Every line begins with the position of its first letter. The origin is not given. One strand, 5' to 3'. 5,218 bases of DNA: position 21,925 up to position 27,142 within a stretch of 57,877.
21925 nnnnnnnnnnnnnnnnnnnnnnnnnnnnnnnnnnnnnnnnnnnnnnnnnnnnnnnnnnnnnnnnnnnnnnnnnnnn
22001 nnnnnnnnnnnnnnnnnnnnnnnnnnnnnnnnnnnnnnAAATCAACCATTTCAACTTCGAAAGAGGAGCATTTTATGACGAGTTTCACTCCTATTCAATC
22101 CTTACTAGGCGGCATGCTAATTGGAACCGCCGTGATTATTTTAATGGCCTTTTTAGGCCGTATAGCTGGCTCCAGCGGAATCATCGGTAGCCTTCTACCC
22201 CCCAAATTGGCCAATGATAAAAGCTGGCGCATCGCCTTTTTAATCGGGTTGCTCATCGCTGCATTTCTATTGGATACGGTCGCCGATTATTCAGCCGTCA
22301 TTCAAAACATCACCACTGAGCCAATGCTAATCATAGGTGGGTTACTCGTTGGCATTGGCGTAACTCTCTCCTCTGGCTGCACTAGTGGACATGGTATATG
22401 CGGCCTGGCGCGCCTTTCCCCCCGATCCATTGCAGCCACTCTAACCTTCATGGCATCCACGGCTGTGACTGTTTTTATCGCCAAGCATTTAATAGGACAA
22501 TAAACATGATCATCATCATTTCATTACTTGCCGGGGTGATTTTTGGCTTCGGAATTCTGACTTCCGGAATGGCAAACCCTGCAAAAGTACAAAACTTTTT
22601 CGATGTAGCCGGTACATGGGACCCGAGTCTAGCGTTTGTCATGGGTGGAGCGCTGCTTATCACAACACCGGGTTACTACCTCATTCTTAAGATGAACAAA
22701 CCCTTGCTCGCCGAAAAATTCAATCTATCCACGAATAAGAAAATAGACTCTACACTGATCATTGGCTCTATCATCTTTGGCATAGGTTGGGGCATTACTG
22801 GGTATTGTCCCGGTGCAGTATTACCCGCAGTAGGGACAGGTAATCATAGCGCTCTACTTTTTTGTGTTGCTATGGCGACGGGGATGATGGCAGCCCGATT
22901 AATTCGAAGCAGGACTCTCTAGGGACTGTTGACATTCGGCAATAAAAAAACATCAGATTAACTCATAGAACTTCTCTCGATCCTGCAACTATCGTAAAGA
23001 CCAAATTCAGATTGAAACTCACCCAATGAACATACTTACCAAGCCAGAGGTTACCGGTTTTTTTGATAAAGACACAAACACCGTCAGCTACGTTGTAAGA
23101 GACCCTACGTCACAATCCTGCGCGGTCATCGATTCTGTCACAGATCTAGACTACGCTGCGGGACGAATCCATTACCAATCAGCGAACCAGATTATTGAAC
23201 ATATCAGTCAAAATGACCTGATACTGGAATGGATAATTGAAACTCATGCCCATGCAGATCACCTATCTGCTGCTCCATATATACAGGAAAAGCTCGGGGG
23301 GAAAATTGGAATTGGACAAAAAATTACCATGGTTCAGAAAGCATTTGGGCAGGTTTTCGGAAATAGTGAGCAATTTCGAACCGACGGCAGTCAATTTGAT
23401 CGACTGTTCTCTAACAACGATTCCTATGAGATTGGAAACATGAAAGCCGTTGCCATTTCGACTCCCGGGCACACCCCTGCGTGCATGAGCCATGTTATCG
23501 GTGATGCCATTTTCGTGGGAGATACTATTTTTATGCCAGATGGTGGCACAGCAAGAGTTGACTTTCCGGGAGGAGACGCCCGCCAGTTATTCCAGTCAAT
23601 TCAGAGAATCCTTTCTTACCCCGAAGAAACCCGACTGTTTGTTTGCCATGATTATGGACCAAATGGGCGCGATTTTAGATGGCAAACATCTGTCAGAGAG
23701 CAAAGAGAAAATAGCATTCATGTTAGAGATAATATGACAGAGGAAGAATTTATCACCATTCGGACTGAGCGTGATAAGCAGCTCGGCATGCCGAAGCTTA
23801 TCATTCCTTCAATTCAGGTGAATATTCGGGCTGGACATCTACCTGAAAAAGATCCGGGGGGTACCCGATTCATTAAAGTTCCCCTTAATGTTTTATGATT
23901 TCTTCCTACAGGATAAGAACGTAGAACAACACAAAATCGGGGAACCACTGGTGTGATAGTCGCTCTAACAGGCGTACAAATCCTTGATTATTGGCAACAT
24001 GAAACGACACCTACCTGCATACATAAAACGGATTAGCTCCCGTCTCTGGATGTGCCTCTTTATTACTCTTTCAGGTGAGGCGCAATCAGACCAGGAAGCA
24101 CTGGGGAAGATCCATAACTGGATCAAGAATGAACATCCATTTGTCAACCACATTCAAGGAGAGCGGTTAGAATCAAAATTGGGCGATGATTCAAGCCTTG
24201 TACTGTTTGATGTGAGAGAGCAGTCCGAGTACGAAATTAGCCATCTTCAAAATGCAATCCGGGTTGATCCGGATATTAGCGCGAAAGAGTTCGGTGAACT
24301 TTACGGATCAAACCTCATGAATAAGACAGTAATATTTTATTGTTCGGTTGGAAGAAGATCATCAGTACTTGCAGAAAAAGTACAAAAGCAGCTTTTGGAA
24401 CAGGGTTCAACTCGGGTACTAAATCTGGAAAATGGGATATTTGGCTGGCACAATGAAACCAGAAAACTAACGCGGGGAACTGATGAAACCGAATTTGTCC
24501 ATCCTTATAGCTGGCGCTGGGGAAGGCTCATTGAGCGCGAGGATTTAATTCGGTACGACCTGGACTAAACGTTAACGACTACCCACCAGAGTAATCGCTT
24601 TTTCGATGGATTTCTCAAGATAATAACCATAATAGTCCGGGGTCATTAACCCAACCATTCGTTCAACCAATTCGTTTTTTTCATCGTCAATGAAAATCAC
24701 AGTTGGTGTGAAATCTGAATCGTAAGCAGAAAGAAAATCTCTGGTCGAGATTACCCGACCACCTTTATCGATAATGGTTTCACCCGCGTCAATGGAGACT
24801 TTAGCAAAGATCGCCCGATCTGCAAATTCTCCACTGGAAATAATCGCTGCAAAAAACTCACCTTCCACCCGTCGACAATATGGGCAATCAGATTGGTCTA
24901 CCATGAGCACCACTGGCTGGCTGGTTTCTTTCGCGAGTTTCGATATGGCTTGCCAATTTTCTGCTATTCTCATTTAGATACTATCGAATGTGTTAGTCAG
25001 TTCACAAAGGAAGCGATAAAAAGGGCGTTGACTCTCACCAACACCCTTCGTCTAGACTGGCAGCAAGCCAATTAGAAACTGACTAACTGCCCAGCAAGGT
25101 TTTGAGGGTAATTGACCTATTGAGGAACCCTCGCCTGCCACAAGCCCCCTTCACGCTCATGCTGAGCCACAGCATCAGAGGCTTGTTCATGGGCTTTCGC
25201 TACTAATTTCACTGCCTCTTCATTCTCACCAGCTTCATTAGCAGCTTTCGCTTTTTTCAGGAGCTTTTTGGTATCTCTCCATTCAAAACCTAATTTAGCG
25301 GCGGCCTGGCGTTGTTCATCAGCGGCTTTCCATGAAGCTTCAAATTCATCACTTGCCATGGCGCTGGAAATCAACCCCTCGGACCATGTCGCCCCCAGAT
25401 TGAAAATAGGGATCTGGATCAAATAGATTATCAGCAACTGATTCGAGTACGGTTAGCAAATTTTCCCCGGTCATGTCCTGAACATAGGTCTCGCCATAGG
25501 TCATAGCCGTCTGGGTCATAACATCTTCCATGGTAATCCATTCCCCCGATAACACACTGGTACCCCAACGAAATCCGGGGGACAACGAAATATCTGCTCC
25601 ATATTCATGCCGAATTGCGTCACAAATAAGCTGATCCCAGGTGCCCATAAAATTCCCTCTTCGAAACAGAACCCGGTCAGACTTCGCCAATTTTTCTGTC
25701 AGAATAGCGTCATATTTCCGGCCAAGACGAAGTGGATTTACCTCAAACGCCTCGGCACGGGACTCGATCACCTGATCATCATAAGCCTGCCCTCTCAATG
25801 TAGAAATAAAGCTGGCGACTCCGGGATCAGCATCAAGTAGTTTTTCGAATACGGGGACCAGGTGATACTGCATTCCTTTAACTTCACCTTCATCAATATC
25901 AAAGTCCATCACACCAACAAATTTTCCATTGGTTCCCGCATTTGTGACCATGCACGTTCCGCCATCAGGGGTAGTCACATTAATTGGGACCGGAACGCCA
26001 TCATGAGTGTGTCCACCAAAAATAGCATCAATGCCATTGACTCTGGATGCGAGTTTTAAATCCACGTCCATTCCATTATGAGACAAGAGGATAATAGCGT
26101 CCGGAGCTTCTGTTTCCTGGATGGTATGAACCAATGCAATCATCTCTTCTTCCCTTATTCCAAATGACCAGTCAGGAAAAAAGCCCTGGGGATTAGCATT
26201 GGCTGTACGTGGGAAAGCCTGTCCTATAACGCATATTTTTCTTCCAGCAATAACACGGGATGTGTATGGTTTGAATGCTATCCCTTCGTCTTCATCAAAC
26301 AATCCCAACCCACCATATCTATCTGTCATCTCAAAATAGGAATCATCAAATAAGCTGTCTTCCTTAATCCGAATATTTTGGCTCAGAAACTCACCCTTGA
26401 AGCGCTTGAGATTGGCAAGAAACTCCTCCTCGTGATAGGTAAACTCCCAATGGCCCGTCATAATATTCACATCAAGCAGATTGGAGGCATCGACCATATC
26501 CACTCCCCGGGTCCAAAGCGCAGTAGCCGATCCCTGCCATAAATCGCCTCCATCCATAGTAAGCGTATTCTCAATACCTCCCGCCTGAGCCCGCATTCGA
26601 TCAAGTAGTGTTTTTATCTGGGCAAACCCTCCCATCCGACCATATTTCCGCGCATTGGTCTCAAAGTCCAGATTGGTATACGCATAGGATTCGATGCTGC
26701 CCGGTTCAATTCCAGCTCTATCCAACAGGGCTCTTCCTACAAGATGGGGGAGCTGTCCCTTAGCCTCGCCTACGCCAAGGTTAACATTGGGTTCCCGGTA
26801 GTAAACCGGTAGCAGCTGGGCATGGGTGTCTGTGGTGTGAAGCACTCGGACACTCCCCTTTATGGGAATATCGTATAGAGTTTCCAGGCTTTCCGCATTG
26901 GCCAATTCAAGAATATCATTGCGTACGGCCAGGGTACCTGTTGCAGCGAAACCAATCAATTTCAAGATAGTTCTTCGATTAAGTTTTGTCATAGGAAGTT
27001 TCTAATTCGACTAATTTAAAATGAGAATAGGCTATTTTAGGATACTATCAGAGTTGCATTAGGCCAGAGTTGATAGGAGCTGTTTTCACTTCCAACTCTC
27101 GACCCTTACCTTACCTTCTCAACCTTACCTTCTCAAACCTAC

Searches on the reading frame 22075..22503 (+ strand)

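Call 30: search_protein_families(library=pfam, proteins=[window:22075-22503:+], max_evalue=0.00001)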
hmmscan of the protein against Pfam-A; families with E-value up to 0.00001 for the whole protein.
window:22075-22503:+ (142 aa): 1 family
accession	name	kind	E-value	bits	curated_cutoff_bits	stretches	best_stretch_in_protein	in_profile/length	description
PF04143.19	Sulf_transp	-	4.9e-09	36.6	27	1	12-130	182-309/310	Sulphur transport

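Call 66: search_protein_families(library=ncbifam, proteins=[window:22075-22503:+], max_evalue=0.001)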
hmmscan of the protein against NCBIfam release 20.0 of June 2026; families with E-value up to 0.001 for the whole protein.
window:22075-22503:+ (142 aa): 2 families
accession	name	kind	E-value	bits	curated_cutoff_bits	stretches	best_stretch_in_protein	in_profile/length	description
NF052577.1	ThSTportTsuASprch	equivalog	1.8e-07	30.8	400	1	48-128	237-319/330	thiosulfate transporter TsuA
NF033796.1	selen_YedE_FdhT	exception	0.00099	18.4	350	1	54-105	255-306/387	selenium metabolism membrane protein YedE/FdhT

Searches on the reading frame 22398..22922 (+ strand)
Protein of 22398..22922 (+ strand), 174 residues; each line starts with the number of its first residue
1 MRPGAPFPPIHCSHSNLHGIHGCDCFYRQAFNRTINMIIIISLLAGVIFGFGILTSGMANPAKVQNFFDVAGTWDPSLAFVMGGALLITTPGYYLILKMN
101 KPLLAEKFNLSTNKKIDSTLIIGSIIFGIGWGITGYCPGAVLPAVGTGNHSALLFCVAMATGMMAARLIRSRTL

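Call 30: search_protein_families(library=pfam, proteins=[window:22398-22922:+], max_evalue=0.00001)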
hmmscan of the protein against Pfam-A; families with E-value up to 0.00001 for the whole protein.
window:22398-22922:+ (174 aa): 1 family
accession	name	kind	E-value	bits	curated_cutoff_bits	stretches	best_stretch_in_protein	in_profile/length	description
PF20398.3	DUF6691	-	7.8e-41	140.1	27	1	37-169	1-133/142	Family of unknown function (DUF6691)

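Call 66: search_protein_families(library=ncbifam, proteins=[window:22398-22922:+], max_evalue=0.001)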
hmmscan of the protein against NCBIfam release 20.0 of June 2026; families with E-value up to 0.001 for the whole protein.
window:22398-22922:+ (174 aa): 0 families

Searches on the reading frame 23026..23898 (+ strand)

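Call 30: search_protein_families(library=pfam, proteins=[window:23026-23898:+], max_evalue=0.00001)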
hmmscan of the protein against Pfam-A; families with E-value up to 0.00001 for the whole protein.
window:23026-23898:+ (290 aa): 1 family
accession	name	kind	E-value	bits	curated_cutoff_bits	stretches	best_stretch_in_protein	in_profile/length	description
PF00753.33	Lactamase_B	-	5.5e-19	69.3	22.7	1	17-208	4-196/196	Metallo-beta-lactamase superfamily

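Call 66: search_protein_families(library=ncbifam, proteins=[window:23026-23898:+], max_evalue=0.001)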
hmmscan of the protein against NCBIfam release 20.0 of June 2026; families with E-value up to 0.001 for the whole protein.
window:23026-23898:+ (290 aa): 14 families
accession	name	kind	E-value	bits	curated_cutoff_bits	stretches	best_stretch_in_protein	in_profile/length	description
NF040641.1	bifunc_ST_SDO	equivalog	4.3e-114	381.7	625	1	5-290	140-423/423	bifunctional sulfur transferase/dioxygenase Blh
TIGR03413.1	GSH_gloB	equivalog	3.6e-20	72.4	200.8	1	51-226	28-180/248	hydroxyacylglutathione hydrolase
NF041804.1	MBL_fold_SolJ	exception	1.7e-13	50.3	350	1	65-211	52-181/224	solanimycin biosynthesis MBL-fold hydrolase SolJ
NF007597.0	PRK10241.1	equivalog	5.7e-13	48.7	421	1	52-212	31-169/251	hydroxyacylglutathione hydrolase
NF012229.1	bla_class_B_core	domain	8.4e-12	45.4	100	1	50-155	35-135/139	metallo-beta-lactamase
NF033105.1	bla_subclass_B3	equivalog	3.4e-10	39.6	240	1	51-158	43-155/257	subclass B3 metallo-beta-lactamase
NF000438.2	blaPOM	exception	1.2e-06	28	610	1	67-160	96-190/286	POM family subclass B3 metallo-beta-lactamase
NF000427.2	blaCAU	exception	3.3e-06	26.6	500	1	69-156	68-156/262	CAU/MBL1b family subclass B3 metallo-beta-lactamase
NF012140.0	blaBJP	exception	5.6e-06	25.4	600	1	66-156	93-184/294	BJP family subclass B3 metallo-beta-lactamase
NF033185.1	B3_Acin_new2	exception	1.7e-05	24.2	625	1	67-155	90-179/285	putative subclass B3 metallo-beta-lactamase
NF000457.2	blaPEDO-1_fam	exception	3.2e-05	23.5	550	1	60-157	84-183/286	PEDO-1 family subclass B3 metallo-beta-lactamase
NF033184.1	B3_Acin_new1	exception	3.7e-05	23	580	1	68-155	89-177/283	putative subclass B3 metallo-beta-lactamase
NF033106.1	blaL1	exception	0.00026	20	560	1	66-157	97-189/290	L1 family subclass B3 metallo-beta-lactamase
NF000405.1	HARLDQ_not_B3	exception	0.00085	19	350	0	51-157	60-170/267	HARLDQ motif MBL-fold protein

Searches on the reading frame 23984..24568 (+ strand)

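Call 30: search_protein_families(library=pfam, proteins=[window:23984-24568:+], max_evalue=0.00001)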
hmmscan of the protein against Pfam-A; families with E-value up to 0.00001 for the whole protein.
window:23984-24568:+ (194 aa): 1 family
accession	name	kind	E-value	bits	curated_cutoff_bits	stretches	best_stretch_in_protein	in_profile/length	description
PF00581.25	Rhodanese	-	1.2e-15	58.3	22.2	1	62-157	5-101/102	Rhodanese-like domain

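Call 66: search_protein_families(library=ncbifam, proteins=[window:23984-24568:+], max_evalue=0.001)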
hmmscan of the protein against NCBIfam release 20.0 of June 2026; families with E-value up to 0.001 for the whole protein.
window:23984-24568:+ (194 aa): 8 families
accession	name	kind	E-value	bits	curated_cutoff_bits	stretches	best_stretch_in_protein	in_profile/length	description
NF045521.1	rhoda_near_glyco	subfamily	1.1e-25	90.1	145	1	54-185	17-139/144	rhodanese homology domain-containing protein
NF041203.1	rhodanese_LYCAU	equivalog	5.3e-10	39.1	115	1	54-158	20-119/126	rhodanese-related (seleno)protein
NF001133.1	PRK00142.1-1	equivalog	6.9e-10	38.9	170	1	51-161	102-209/229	oxygen-dependent tRNA uridine(34) hydroxylase TrhO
NF005902.0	PRK07878.1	equivalog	5.4e-08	32.1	647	1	57-158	289-384/392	adenylyltransferase/sulfurtransferase MoeZ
NF006444.0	PRK08762.1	equivalog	7.2e-08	31.4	449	1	54-166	14-118/387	molybdopterin-synthase adenylyltransferase MoeB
NF005646.0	PRK07411.1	equivalog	1.8e-05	24.1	633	1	61-159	288-383/390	molybdopterin-synthase adenylyltransferase MoeB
NF001195.0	PRK00162.1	equivalog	3.6e-05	24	102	1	56-160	6-101/108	thiosulfate sulfurtransferase GlpE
NF003703.0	PRK05320.1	equivalog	0.00027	20.6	331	1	70-159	130-217/280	sulfurtransferase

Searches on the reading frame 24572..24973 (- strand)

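Call 30: search_protein_families(library=pfam, proteins=[window:24572-24973:-], max_evalue=0.00001)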
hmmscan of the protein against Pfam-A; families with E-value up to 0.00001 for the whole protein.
window:24572-24973:- (133 aa): 1 family
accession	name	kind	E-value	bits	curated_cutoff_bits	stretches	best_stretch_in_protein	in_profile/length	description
PF13098.12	Thioredoxin_2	-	1.8e-11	44.7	27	1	14-114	1-99/104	Thioredoxin-like domain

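Call 66: search_protein_families(library=ncbifam, proteins=[window:24572-24973:-], max_evalue=0.001)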
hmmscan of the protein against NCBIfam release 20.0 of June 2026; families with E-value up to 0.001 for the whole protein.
window:24572-24973:- (133 aa): 1 family
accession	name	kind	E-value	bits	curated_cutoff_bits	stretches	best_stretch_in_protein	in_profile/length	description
NF045694.1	seleno_TsoB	exception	0.00035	18.8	805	1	10-113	466-562/572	rhodanese/DsbD fusion-like selenoprotein TsoB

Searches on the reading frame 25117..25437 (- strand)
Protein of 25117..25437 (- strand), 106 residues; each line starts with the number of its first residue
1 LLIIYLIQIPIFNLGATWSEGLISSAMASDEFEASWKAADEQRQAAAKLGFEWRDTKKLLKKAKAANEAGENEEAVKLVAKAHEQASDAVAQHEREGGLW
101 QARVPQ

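Call 66: search_protein_families(library=ncbifam, proteins=[window:25117-25437:-], max_evalue=0.001)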
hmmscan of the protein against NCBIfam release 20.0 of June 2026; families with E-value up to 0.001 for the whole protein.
window:25117-25437:- (106 aa): 1 family
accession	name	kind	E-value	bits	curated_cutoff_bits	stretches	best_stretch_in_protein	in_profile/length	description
NF052674.1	SAXB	equivalog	2.2e-19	69.9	95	1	29-105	35-111/111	SoxAX-binding protein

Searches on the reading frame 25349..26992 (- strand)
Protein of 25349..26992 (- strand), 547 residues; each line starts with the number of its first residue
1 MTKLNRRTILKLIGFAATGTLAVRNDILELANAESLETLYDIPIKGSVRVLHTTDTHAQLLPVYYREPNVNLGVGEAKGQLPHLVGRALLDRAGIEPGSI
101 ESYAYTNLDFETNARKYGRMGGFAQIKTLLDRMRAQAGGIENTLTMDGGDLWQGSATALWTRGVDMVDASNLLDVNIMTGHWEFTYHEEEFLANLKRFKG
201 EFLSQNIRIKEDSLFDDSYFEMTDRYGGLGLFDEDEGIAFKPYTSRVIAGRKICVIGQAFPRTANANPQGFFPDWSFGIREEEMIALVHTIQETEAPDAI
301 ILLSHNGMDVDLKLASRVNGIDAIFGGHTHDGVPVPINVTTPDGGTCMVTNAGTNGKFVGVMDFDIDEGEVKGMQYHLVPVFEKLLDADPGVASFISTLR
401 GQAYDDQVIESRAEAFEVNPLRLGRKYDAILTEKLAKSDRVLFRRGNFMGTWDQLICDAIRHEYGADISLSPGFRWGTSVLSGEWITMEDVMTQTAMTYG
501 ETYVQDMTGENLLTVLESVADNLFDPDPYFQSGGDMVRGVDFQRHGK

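Call 30: search_protein_families(library=pfam, proteins=[window:25349-26992:-], max_evalue=0.00001)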
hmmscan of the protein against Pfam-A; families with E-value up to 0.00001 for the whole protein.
window:25349-26992:- (547 aa): 1 family
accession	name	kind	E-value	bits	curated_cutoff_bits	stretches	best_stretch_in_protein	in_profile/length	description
PF02872.23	5_nucleotid_C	-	3.4e-08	34.2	23.6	1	454-533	26-104/158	5'-nucleotidase, C-terminal domain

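Call 66: search_protein_families(library=ncbifam, proteins=[window:25349-26992:-], max_evalue=0.001)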
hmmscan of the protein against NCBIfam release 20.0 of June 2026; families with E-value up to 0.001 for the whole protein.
window:25349-26992:- (547 aa): 9 families
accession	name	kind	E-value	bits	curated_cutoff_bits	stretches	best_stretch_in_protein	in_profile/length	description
TIGR04486.1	thiosulf_SoxB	equivalog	8.1e-194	645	550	2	5-410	1-373/556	thiosulfohydrolase SoxB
NF007109.1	PRK09558.1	equivalog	1.9e-16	59.9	600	1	122-531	57-465/550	bifunctional UDP-sugar hydrolase/5'-nucleotidase UshA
NF006937.0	PRK09419.1-4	equivalog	2.2e-15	55.2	2554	1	240-519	788-1047/1411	multifunctional 2',3'-cyclic-nucleotide 2'-phosphodiesterase/3'-nucleotidase/5'-nucleotidase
NF006935.0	PRK09419.1-2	equivalog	5.3e-13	47.5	2801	1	241-518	810-1067/1445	multifunctional 2',3'-cyclic-nucleotide 2'-phosphodiesterase/3'-nucleotidase/5'-nucleotidase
NF006934.0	PRK09419.1-1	subfamily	5.9e-11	40.7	1646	1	241-518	747-1003/1174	multifunctional 2',3'-cyclic-nucleotide 2'-phosphodiesterase/3'-nucleotidase/5'-nucleotidase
NF041198.1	UshA_like_PCGU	equivalog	2.6e-09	36.2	275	1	235-369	144-270/519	UshA-like (seleno)protein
TIGR01530.1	nadN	equivalog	1.9e-07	30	436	1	240-330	128-216/550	NAD nucleotidase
NF006938.0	PRK09420.1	equivalog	0.00013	20.5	486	0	314-368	244-305/648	bifunctional 2',3'-cyclic-nucleotide 2'-phosphodiesterase/3'-nucleotidase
NF040549.1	Nt5e_LPXTG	exception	0.00035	19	1050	1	122-218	119-212/731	cell surface ecto-5'-nucleotidase Nt5e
